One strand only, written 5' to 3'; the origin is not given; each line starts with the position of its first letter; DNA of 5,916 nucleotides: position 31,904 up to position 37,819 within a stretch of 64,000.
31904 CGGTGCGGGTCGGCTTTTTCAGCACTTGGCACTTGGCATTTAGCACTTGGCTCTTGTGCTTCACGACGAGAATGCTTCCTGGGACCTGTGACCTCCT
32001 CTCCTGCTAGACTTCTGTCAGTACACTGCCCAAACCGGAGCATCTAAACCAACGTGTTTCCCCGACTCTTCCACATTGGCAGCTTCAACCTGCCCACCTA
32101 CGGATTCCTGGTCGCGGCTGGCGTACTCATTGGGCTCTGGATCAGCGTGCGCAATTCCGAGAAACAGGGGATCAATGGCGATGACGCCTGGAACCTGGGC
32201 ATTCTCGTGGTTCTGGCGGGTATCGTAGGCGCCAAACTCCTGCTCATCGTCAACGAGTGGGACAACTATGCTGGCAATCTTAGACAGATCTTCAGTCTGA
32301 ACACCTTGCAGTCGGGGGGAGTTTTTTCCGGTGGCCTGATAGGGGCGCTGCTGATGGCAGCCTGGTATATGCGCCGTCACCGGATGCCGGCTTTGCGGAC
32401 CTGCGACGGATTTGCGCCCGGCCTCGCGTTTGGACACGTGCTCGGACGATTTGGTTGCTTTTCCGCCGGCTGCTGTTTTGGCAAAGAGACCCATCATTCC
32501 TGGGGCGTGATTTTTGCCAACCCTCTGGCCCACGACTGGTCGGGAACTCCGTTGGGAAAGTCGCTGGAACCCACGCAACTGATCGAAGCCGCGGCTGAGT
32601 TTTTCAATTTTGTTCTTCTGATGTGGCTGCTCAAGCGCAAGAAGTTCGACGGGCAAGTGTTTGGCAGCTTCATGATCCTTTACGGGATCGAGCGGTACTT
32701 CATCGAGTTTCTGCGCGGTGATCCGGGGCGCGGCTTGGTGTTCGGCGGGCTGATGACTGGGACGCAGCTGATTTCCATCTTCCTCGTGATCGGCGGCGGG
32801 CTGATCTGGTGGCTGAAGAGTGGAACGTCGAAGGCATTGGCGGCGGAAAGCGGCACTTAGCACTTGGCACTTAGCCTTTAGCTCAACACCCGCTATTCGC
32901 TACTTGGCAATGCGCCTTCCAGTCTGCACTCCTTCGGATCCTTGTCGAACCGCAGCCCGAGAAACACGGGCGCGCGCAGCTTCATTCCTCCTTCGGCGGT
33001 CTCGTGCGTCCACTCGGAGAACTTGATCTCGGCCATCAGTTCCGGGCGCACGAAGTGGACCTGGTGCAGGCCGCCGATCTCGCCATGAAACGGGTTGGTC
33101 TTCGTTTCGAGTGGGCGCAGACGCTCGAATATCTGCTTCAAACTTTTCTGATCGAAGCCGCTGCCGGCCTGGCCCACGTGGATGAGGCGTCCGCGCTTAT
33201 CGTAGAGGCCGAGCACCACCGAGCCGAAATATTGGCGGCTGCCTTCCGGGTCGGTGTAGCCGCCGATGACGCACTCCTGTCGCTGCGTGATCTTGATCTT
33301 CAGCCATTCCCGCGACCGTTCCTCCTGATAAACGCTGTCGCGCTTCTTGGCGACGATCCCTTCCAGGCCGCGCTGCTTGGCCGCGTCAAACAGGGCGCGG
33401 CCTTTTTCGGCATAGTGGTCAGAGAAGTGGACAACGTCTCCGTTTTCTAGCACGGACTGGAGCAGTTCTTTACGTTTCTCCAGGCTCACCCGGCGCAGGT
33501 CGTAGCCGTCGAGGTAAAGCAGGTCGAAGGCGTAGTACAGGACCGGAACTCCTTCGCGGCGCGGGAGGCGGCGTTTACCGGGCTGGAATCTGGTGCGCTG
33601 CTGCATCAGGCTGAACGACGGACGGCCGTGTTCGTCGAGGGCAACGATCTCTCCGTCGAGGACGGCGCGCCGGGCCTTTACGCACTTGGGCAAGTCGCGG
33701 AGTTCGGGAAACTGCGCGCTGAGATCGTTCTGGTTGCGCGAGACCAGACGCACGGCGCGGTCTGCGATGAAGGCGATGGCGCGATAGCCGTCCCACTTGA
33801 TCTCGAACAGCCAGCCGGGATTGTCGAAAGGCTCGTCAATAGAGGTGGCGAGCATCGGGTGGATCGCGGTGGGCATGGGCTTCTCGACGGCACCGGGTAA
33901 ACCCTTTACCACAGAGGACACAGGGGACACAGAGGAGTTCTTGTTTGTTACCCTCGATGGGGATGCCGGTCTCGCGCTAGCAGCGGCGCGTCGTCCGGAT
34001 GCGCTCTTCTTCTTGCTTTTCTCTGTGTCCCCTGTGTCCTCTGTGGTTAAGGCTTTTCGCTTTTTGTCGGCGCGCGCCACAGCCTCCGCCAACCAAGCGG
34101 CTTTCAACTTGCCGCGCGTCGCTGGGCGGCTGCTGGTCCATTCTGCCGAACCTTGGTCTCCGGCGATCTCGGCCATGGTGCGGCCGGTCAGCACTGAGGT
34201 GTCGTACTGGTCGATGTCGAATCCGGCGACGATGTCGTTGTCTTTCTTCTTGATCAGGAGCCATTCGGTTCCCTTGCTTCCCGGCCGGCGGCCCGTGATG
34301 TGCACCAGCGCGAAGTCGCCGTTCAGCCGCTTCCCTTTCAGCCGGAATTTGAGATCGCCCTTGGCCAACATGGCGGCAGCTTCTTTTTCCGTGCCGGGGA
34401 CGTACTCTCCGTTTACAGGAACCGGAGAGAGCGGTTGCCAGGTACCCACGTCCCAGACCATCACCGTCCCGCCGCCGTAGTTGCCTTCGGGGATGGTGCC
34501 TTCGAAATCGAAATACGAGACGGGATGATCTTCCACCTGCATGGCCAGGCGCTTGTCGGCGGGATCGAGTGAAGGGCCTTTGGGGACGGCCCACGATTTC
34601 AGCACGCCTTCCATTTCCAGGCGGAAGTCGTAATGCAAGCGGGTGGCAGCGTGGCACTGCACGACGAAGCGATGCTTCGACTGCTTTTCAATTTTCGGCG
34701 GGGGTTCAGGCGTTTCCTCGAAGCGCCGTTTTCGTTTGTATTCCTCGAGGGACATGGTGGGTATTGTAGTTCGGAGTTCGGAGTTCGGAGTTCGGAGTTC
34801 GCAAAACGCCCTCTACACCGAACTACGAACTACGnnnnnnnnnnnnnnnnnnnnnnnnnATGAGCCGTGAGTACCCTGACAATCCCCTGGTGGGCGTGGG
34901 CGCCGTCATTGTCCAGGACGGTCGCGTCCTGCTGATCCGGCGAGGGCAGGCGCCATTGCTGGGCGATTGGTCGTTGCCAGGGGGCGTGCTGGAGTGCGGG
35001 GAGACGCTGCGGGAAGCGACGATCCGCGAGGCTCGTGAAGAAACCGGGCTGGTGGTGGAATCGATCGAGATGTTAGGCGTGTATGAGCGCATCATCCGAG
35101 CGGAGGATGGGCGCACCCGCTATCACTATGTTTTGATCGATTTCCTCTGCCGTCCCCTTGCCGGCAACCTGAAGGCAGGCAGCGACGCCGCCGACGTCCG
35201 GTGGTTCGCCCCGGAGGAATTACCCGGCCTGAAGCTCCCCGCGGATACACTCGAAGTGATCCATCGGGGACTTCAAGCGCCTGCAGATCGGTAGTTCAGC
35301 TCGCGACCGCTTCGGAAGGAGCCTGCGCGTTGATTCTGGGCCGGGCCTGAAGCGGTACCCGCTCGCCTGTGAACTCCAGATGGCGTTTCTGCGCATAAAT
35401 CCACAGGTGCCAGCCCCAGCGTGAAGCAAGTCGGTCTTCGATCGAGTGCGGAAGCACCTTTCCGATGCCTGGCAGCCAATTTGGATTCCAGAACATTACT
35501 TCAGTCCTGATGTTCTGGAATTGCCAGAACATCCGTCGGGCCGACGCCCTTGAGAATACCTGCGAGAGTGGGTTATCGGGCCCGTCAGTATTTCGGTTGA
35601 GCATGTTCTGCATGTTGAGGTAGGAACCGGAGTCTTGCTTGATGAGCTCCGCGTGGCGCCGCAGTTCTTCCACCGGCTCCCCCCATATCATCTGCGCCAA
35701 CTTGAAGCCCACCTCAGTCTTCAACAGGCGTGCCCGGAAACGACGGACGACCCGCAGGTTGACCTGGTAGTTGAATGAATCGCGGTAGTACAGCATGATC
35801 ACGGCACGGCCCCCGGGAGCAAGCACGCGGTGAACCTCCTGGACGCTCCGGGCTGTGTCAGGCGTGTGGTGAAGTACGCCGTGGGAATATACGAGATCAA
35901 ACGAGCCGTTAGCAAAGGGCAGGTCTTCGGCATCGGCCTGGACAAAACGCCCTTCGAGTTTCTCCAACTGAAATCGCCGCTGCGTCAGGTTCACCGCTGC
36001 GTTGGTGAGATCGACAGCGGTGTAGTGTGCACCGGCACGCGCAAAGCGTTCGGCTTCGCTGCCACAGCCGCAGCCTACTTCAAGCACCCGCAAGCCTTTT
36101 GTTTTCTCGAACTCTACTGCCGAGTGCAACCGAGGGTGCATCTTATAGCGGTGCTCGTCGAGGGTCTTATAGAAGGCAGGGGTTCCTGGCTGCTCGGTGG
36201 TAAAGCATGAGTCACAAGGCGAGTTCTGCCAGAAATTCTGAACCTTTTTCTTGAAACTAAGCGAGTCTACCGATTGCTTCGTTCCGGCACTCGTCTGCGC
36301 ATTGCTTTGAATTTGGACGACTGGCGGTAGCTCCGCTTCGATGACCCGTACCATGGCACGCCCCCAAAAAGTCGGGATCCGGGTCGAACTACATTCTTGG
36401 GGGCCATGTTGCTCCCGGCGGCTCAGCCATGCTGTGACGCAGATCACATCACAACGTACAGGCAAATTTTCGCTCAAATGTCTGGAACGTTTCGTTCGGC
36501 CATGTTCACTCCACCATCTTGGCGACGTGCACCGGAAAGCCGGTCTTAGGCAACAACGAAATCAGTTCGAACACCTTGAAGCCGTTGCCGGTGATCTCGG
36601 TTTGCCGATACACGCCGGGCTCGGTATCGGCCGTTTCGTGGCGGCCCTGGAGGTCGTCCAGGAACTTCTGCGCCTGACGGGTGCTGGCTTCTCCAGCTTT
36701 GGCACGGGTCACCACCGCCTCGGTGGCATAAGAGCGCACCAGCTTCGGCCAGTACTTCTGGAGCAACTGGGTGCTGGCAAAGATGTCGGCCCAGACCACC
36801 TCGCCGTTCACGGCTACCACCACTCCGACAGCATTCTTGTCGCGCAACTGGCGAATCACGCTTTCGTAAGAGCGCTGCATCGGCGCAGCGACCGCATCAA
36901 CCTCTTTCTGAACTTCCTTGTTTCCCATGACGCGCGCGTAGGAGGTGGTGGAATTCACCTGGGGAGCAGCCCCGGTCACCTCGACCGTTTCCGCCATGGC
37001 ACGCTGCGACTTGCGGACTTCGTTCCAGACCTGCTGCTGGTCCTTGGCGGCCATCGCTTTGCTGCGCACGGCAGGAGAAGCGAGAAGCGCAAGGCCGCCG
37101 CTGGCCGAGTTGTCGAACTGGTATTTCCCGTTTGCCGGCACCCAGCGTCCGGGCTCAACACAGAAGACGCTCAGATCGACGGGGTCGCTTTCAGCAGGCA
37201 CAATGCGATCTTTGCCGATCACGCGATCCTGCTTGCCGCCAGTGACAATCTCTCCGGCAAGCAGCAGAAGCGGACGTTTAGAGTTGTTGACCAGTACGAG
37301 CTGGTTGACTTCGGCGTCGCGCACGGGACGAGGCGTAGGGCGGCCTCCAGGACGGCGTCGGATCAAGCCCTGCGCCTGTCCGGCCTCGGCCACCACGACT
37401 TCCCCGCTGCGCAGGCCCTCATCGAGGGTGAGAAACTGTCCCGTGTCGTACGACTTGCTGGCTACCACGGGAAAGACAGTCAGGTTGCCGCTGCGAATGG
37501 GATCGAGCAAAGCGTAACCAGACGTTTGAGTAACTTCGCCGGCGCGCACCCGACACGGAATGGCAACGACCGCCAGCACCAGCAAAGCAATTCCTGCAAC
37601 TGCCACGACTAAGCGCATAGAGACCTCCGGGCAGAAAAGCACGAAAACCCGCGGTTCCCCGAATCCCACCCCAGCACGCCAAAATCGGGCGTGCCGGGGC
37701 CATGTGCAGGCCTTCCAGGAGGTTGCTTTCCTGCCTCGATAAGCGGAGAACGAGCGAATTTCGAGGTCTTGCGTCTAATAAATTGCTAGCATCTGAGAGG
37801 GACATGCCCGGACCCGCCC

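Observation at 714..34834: Family of intergenic 7-nt tandem-repeat arrays, often paired as inverted arrays forming ~30-bp hairpins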

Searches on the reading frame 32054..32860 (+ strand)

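Call 15: search_protein_families(library=pfam, proteins=[window:32054-32860:+])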
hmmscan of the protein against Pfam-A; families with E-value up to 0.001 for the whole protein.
window:32054-32860:+ (268 aa): 1 family
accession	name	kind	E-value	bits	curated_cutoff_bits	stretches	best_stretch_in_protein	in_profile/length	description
PF01790.23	LGT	-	6.1e-54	183.3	24.9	1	3-253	1-239/240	Prolipoprotein diacylglyceryl transferase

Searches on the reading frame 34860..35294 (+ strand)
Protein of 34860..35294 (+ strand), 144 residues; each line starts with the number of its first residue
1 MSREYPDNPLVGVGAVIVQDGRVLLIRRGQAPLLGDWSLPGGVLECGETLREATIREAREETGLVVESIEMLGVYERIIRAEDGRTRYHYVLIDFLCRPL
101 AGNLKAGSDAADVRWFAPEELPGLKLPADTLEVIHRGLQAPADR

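Call 15: search_protein_families(library=pfam, proteins=[window:34860-35294:+])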
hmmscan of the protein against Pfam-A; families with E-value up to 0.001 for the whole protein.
window:34860-35294:+ (144 aa): 2 families
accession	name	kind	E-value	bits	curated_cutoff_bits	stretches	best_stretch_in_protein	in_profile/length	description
PF00293.34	NUDIX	-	9.7e-24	84.3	21.1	1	11-127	4-124/134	NUDIX domain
PF14815.12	NUDIX_4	-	7.2e-09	35.9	35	1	15-131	4-108/113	NUDIX domain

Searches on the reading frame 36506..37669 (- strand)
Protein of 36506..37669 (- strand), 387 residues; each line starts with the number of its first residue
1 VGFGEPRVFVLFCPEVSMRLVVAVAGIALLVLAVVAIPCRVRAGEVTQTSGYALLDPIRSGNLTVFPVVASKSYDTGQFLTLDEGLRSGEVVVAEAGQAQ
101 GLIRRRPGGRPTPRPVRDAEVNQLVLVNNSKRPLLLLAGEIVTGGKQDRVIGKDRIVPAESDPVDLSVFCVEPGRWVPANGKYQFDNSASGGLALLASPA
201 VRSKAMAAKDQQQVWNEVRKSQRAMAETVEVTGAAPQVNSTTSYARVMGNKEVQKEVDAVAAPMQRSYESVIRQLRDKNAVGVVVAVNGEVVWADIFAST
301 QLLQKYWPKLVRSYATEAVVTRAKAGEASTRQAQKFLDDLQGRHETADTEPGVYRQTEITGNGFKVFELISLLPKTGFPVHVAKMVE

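Call 75: search_protein_families(library=pfam, proteins=[window:36506-37669:-], max_evalue=0.00001)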
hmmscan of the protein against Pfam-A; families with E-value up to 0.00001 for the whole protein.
window:36506-37669:- (387 aa): 1 family
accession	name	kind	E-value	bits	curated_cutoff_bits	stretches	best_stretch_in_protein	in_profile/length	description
PF20208.3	ARPP-1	-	3.8e-62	210.7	27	1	53-369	3-285/297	ARG and Rhodanese-Phosphatase-superfamily-associated Protein domain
